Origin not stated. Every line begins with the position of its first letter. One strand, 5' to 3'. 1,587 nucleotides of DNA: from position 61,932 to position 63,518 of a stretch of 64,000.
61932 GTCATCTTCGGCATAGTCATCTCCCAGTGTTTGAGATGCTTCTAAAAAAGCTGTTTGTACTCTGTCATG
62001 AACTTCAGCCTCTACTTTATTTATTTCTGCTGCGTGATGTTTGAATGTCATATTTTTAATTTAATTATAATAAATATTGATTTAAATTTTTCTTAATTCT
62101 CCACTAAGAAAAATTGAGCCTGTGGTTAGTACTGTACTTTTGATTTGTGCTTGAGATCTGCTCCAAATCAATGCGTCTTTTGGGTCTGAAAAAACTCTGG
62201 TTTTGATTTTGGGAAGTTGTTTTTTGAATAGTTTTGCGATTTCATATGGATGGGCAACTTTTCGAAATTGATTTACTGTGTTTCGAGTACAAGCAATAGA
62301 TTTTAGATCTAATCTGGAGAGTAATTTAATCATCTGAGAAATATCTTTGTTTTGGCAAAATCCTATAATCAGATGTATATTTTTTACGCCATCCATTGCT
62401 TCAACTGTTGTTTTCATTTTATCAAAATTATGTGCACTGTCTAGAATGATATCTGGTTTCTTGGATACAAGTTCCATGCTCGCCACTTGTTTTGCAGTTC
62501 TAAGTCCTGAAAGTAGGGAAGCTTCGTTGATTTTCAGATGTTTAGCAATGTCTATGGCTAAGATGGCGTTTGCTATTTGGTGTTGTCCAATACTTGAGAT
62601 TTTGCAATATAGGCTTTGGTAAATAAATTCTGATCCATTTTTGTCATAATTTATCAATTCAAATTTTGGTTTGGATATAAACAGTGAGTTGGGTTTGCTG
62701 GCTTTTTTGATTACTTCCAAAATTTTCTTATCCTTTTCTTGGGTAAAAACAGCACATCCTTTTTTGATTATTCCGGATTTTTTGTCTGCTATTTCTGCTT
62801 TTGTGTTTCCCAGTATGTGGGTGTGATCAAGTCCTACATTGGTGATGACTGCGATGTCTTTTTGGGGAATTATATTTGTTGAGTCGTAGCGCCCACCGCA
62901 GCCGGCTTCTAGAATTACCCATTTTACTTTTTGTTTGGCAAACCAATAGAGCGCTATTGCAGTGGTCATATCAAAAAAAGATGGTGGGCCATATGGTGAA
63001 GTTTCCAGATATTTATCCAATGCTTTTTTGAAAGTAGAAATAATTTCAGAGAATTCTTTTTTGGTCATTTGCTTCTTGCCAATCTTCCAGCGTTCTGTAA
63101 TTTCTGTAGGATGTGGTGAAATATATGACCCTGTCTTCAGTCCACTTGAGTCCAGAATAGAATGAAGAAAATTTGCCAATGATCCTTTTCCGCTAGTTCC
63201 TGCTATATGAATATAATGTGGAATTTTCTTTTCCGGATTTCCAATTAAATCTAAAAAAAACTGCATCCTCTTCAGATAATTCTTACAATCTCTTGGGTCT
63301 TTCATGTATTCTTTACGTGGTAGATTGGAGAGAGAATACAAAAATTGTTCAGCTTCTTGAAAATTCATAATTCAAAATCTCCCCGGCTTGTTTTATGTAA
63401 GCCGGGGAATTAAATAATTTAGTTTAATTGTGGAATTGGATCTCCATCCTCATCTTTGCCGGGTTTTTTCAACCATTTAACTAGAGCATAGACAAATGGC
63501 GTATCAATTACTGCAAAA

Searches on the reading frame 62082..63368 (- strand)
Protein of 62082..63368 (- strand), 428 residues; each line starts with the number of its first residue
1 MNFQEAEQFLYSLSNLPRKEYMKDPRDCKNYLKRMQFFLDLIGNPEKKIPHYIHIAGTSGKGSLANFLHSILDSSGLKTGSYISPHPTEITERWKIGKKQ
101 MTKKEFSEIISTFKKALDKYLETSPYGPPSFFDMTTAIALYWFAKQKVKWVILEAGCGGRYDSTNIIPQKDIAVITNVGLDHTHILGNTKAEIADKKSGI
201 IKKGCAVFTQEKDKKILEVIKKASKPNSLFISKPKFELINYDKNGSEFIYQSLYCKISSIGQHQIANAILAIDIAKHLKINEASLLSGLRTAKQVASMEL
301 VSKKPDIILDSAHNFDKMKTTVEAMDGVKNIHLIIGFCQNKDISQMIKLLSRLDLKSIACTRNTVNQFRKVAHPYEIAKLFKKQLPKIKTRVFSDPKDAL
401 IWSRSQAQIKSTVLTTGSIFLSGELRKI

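Call 79: find_encoding_contigs(protein=window:62082-63368:-, flank=10000, max_places=2)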
Protein window:62082-63368:- (428 aa): 1 contig read that carries it; 1 place shown.
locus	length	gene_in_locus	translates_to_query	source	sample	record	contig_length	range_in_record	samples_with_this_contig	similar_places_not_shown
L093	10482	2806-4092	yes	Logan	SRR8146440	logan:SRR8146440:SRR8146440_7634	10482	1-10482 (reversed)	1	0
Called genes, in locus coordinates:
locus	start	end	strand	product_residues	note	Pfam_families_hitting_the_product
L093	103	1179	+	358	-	PF02481:DNA_processg_A, PF17782:WHD_DprA (weak)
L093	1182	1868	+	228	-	PF00106:adh_short, PF13561:adh_short_C2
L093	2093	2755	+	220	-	PF02592:Vut_1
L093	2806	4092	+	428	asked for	PF08245:Mur_ligase_M, PF27239:FOL3_C (weak), PF02875:Mur_ligase_C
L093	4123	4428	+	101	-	-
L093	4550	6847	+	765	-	PF01751:Toprim, PF01131:Topoisom_bac, PF13368:Toprim_C_rpt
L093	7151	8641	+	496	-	PF13328:HD_4, PF01966:HD, PF04607:RelA_SpoT, PF02824:TGS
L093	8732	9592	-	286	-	PF02195:ParB_N, PF17762:HTH_ParB, PF23552:ParB_C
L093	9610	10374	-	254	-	PF00142:Fer4_NifH, PF01656:CbiA, PF02374:ArsA_ATPase (weak), PF06564:CBP_BcsQ, PF09140:MipZ (weak), PF10609:ParA, PF13614:AAA_31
